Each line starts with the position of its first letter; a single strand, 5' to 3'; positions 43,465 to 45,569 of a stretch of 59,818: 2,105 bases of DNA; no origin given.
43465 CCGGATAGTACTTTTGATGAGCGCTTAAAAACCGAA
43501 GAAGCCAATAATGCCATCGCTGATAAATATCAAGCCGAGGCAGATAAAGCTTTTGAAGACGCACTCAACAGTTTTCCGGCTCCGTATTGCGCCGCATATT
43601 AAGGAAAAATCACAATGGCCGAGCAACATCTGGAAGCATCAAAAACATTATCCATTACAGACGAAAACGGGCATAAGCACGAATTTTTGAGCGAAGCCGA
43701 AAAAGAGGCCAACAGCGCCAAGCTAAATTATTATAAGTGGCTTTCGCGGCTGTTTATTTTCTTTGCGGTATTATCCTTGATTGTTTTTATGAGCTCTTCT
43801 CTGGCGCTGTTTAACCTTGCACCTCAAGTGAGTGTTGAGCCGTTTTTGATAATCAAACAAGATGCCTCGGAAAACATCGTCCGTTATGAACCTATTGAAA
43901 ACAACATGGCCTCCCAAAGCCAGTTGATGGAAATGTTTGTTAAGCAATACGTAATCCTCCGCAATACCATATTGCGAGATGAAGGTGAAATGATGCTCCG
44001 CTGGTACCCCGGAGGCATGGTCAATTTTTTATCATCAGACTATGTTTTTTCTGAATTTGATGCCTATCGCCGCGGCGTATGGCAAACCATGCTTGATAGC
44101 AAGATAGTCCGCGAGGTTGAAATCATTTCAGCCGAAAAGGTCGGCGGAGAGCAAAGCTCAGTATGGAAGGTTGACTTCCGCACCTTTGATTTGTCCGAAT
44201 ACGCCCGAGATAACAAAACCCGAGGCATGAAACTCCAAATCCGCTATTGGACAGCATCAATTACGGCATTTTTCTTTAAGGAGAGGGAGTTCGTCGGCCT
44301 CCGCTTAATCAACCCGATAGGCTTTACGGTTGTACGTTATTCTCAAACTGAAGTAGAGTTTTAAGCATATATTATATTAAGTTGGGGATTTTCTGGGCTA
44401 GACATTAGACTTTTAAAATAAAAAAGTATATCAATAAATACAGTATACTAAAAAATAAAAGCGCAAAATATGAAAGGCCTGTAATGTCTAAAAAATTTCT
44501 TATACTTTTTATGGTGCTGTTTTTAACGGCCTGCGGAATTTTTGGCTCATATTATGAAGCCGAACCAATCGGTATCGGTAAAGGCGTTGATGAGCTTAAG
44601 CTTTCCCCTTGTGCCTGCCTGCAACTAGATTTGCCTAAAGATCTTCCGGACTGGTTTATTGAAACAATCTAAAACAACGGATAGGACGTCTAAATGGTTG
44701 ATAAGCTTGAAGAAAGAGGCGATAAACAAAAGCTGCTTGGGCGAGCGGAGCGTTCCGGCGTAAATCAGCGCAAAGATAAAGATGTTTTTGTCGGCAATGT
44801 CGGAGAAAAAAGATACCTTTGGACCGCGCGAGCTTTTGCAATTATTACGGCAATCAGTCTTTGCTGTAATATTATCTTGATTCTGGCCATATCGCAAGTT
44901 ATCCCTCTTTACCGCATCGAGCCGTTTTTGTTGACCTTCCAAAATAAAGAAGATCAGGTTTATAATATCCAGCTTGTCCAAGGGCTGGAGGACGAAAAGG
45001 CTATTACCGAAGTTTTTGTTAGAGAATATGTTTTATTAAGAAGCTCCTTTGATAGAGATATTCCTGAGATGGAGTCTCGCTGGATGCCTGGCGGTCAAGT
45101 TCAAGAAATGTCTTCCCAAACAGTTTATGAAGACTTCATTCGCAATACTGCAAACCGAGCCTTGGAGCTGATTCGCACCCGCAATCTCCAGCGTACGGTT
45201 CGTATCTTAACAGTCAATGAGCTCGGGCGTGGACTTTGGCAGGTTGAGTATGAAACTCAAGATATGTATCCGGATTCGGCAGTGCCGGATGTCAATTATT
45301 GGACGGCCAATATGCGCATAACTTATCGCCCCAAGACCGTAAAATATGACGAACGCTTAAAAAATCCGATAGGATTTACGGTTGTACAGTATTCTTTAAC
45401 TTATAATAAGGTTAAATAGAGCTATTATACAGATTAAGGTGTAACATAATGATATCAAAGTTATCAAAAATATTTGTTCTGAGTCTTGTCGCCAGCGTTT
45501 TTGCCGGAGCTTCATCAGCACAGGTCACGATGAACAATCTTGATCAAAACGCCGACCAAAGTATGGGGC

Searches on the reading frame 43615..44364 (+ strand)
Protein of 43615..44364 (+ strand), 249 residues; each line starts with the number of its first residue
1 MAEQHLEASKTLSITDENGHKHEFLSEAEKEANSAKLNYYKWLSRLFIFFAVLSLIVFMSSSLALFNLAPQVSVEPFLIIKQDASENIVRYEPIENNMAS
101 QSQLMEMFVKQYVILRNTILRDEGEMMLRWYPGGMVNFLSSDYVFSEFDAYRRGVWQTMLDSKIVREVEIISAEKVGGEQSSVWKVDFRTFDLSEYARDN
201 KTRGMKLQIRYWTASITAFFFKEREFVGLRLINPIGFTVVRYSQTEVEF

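Call 5: search_protein_families(library=pfam, proteins=[window:43615-44364:+], max_evalue=0.001)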
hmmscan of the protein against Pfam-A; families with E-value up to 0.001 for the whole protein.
window:43615-44364:+ (249 aa): 1 family
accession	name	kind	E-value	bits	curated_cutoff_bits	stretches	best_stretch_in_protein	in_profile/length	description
PF04335.19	VirB8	-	9.7e-10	39.1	23.2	1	49-246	22-212/213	VirB8 protein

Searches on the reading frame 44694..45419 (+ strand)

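Call 5: search_protein_families(library=pfam, proteins=[window:44694-45419:+], max_evalue=0.001)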
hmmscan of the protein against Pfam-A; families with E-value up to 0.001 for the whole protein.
window:44694-45419:+ (241 aa): 1 family
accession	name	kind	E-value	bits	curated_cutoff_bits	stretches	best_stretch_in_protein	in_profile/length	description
PF04335.19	VirB8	-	1.5e-22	81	23.2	1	45-235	17-210/213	VirB8 protein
